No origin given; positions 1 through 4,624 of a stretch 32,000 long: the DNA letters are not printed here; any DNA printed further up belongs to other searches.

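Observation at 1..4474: A 1491-codon ORF that is missing from the ORF track: a giant sacsin-like GHKL ATPase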

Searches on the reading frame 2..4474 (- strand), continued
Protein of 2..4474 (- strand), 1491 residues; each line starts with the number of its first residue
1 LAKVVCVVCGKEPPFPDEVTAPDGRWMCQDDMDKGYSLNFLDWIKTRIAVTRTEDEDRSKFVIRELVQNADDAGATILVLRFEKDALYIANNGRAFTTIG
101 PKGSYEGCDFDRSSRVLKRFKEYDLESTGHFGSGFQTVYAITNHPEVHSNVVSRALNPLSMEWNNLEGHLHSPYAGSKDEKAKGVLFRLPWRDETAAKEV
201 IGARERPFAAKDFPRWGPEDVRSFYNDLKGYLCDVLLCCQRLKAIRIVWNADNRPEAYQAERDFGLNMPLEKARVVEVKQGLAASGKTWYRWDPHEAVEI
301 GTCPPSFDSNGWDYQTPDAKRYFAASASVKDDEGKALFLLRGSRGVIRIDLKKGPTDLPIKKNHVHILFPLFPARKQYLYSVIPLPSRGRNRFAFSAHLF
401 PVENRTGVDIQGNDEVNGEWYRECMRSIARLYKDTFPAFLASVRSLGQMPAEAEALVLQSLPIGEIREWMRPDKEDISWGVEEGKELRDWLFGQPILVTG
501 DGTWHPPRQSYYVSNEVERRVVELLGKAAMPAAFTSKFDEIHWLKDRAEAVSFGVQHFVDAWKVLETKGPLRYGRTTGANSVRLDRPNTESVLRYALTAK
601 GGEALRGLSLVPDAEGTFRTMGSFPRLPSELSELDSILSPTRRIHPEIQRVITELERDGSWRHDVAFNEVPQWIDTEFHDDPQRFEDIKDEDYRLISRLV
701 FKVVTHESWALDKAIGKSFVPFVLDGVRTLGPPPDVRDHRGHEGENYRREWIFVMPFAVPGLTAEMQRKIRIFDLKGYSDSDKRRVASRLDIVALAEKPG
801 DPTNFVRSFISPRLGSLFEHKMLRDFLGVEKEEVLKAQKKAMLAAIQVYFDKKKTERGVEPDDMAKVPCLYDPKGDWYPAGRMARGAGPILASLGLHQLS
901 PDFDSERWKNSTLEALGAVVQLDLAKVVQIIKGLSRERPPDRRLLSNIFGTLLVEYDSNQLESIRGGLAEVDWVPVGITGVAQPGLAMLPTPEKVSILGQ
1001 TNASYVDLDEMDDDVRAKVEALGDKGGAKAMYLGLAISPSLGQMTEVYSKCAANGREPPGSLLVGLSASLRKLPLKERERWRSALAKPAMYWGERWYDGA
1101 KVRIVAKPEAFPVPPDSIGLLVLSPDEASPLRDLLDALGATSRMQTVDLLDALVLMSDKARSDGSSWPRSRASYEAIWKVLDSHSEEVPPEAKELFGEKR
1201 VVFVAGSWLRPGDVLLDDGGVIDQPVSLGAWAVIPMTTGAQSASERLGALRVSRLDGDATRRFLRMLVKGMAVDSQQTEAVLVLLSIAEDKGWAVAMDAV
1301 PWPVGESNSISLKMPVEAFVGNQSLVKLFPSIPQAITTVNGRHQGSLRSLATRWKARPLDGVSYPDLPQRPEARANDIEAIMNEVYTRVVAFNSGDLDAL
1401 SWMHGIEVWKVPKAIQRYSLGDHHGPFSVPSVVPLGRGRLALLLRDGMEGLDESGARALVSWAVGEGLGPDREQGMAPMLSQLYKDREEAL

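Call 56: fold_search(model_id=the predicted structure, library=pdb)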
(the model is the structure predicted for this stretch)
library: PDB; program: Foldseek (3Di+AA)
matches with E <= 10: 384; with E <= 0.001: 84
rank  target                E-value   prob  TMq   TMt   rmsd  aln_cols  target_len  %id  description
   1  5v44_C                4.8e-08  1.00  0.12  0.51   7.1       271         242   18  Crystal structure of the SR1 domain of human sacsin (released 2017-05-24)
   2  5v46_A                8.4e-08  1.00  0.13  0.54   7.1       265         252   18  Crystal structure of the I113M, F270M, K291M, L308M mutant of SR1 domain of human sacsin (released 2017-05-24)
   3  5v46_B                1.3e-07  1.00  0.13  0.55   6.9       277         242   18  Crystal structure of the I113M, F270M, K291M, L308M mutant of SR1 domain of human sacsin (released 2017-05-24)
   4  5v45_A                2.8e-07  1.00  0.12  0.53   6.7       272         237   16  Crystal structure of the F270M, K291M, L318M mutant of SR1 domain of human sacsin (released 2017-05-24)
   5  5v44_A                4.1e-07  1.00  0.12  0.56   5.6       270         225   16  Crystal structure of the SR1 domain of human sacsin (released 2017-05-24)
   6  5v47_A                4.7e-07  1.00  0.11  0.49   7.8       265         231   17  Crystal structure of the SR1 domain of lizard sacsin (released 2017-05-24)
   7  5v45_B                5.2e-07  1.00  0.12  0.54   5.7       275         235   17  Crystal structure of the F270M, K291M, L318M mutant of SR1 domain of human sacsin (released 2017-05-24)
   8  5v47_B                9.2e-07  1.00  0.12  0.51   7.0       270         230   18  Crystal structure of the SR1 domain of lizard sacsin (released 2017-05-24)
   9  5v44_B                1.1e-06  1.00  0.12  0.54   6.3       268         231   17  Crystal structure of the SR1 domain of human sacsin (released 2017-05-24)
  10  6xlf_A                1.7e-06  1.00  0.17  0.30  14.4       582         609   12  Full-length Hsc82 in complex with Aha1 in the presence of AMP-PNP (released 2021-06-30)
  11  9kmr_A                1.2e-05  1.00  0.18  0.30  15.9       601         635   10  Human Hsp90-PINK1 complex (released 2025-10-15)
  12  8h77_A                1.7e-05  1.00  0.17  0.28  16.7       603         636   11  Hsp90-AhR-p23-XAP2 complex (released 2023-01-04)
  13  6xlg_A                2.4e-05  1.00  0.17  0.30  14.5       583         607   10  Full-length Hsc82 in complex with two Aha1 CTD in the presence of ATPgammaS (released 2021-06-30)
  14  6xlf_B                2.9e-05  1.00  0.17  0.30  15.4       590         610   11  Full-length Hsc82 in complex with Aha1 in the presence of AMP-PNP (released 2021-06-30)
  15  1y4u_A                3.4e-05  0.99  0.13  0.27  18.3       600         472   12  Conformation rearrangement of heat shock protein 90 upon ADP binding (released 2005-04-19)
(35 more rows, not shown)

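Call 69: find_homologous_proteins(query=L001:12985-18810:+, max_evalue=1e-30)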
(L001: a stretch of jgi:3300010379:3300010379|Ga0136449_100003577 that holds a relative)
Query L001:12985-18810:+ (1942 aa): 97 proteins with E <= 1e-30 among 8000 candidates.
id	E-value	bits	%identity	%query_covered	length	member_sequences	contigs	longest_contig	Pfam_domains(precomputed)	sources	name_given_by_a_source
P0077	0.0e+0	4434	100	100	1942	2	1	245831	PF00270.36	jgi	-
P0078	0.0e+0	3713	82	100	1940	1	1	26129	PF00270.36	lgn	-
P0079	0.0e+0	3473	77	100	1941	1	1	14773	PF00270.36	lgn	-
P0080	0.0e+0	3352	74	99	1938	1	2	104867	PF00270.36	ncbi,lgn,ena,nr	ncbi:MAG: DEAD/DEAH box helicase [Nitrososphaerota archaeon]|nr:DEAD/DEAH box helicase [Nitrososphae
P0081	0.0e+0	3070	75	91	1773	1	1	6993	PF00270.36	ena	-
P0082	0.0e+0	2265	53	99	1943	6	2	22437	PF00270.36,PF13091.13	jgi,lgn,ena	-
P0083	0.0e+0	2248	52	99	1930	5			PF00270.36,PF13091.13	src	-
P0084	0.0e+0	2232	53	99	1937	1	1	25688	PF00270.36,PF13091.13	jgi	jgi:hypothetical protein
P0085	0.0e+0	2197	52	99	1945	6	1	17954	PF00270.36,PF00271.38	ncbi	-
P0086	0.0e+0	2155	52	100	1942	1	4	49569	PF00270.36,PF13091.13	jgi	jgi:hypothetical protein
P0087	0.0e+0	2124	51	99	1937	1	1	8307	PF00270.36,PF13091.13,PF00271.38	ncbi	-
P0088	0.0e+0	2060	51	100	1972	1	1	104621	PF00270.36,PF13091.13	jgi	jgi:hypothetical protein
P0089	0.0e+0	1989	50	99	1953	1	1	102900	PF00270.36,PF13091.13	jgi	jgi:hypothetical protein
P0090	0.0e+0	1919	48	99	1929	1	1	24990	PF00270.36,PF13091.13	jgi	jgi:hypothetical protein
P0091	0.0e+0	1896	50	96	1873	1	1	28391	PF00270.36,PF13091.13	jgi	jgi:DEAD/DEAH box helicase/PLD-like domain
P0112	0.0e+0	1563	42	99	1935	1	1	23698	PF00270.36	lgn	-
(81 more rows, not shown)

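Call 70: find_encoding_contigs(protein=P0080, flank=10000, max_places=2)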
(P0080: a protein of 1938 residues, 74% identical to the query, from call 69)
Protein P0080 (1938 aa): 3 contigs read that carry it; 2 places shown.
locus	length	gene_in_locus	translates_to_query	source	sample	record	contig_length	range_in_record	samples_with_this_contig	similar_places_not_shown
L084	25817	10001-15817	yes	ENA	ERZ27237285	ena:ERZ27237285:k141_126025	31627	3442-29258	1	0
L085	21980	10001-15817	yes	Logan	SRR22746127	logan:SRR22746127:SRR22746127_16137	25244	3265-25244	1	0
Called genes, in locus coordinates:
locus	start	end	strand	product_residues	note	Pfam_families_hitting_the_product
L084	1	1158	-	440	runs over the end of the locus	-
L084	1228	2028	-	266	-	-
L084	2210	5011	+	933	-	PF00176:SNF2-rel_dom (weak), PF04851:ResIII (weak), PF00271:Helicase_C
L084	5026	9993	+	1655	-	PF25794:SACS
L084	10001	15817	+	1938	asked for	PF00270:DEAD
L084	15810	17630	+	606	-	PF00145:DNA_methylase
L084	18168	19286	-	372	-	PF00145:DNA_methylase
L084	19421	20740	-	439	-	PF09848:SLFN-g3_helicase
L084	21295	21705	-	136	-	PF12643:MazG-like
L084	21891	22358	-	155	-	PF00226:DnaJ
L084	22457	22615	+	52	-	-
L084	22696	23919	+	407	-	-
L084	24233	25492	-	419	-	-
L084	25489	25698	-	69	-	-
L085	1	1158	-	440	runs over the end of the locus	-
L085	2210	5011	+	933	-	PF00176:SNF2-rel_dom (weak), PF04851:ResIII (weak), PF00271:Helicase_C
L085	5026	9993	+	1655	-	PF25794:SACS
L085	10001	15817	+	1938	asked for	PF00270:DEAD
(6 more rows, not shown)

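Call 89: search_protein_families(library=pfam, proteins=[P0080, L084:15810-17627:+, L084:18171-19286:-, L084:19424-20740:-, L084:21298-21705:-, L084:22696-23916:+, L084:24236-25492:-], max_evalue=0.05)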
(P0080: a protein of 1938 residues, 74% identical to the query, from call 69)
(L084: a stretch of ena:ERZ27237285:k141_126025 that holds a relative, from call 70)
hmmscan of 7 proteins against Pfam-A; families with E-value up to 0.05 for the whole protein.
P0080 (1938 aa): 4 families
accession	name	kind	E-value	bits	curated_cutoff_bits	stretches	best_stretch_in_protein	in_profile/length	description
PF00270.35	DEAD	-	1.4e-12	48.2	26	1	207-382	18-160/167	DEAD/DEAH box helicase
PF00271.37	Helicase_C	-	0.0001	22.9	23.5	1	685-728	65-108/110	Helicase conserved C-terminal domain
PF14854.11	LURAP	-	0.0002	21.7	25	0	939-984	59-104/118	Leucine rich adaptor protein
PF09369.15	MZB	-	0.037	15.2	24.2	0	1454-1508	6-60/80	MrfA Zn-binding domain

L084:15810-17627:+ (606 aa): 1 family
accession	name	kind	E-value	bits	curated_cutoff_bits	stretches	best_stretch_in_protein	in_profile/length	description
PF00145.23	DNA_methylase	-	2.6e-49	168.9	22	1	11-338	2-322/324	C-5 cytosine-specific DNA methylase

L084:18171-19286:- (372 aa): 4 families
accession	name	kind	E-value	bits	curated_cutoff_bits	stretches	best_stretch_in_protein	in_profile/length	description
PF00145.23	DNA_methylase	-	7.9e-47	160.7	22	1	24-363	2-323/324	C-5 cytosine-specific DNA methylase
PF06325.19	PrmA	-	0.0012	18.8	22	1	20-89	160-231/296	Ribosomal protein L11 methyltransferase (PrmA)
PF09445.16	Methyltransf_15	-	0.0056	16.7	22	1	24-52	3-30/165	RNA cap guanine-N2 methyltransferase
PF02475.24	TRM5-TYW2_MTfase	-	0.027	14.9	28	1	14-76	25-89/164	TRM5/TYW2 methyltransferase domain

L084:19424-20740:- (439 aa): 15 families
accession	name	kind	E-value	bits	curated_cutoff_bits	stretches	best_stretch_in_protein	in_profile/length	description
PF09848.15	SLFN-g3_helicase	-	2.4e-81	274.2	24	1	81-426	1-354/354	Schlafen group 3, DNA/RNA helicase domain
PF04851.21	ResIII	-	4.4e-05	23.9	22.5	0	57-111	4-53/164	Type III restriction enzyme, res subunit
PF20720.3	nSTAND3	-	4.7e-05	23.6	27.2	1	80-117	16-53/155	Novel STAND NTPase 3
PF13604.12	AAA_30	-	7.2e-05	23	27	1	77-176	14-114/191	AAA domain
PF13401.12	AAA_22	-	0.00031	21.5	27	1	80-170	4-104/130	AAA domain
PF06745.19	ATPase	-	0.0021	17.9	26.6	1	73-133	13-71/231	KaiC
PF13191.12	AAA_16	-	0.0025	18.7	32.6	1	66-202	10-144/167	AAA ATPase domain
PF25199.1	nSTAND_NTPase5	-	0.0025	18.1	34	0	66-115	26-76/145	Novel STAND NTPase 5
PF00004.35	AAA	-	0.0034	18.3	21.2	1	85-176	2-82/131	ATPase family associated with various cellular activities (AAA)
PF13245.12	AAA_19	-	0.0062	17.2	25.1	1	80-120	10-53/134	AAA domain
PF24883.2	NPHP3_N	-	0.0068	17.1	24.8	1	80-116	21-57/164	Nephrocystin 3, N-terminal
PF12775.13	AAA_7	-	0.0088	16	25.8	0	79-118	31-70/181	P-loop containing dynein motor region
PF01695.23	IstB_IS21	-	0.01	15.8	24.1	1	79-122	90-133/238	IstB-like ATP binding protein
PF00580.27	UvrD-helicase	-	0.022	14.9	23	1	81-139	13-68/271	UvrD/REP helicase N-terminal domain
PF02562.22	PhoH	-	0.034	14.1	27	0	80-158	18-94/205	PhoH-like protein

L084:21298-21705:- (136 aa): 3 families
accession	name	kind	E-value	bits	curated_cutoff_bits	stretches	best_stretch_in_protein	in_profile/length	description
PF12643.12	MazG-like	-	5.4e-19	68.7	27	1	50-136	1-85/85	MazG-like family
PF03819.22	MazG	-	0.0002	22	22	1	77-122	22-71/74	MazG nucleotide pyrophosphohydrolase domain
PF08761.16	dUTPase_2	-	0.029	15.1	22.9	1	47-116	31-96/162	dUTPase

L084:22696-23916:+ (407 aa): 0 families

L084:24236-25492:- (419 aa): 0 families
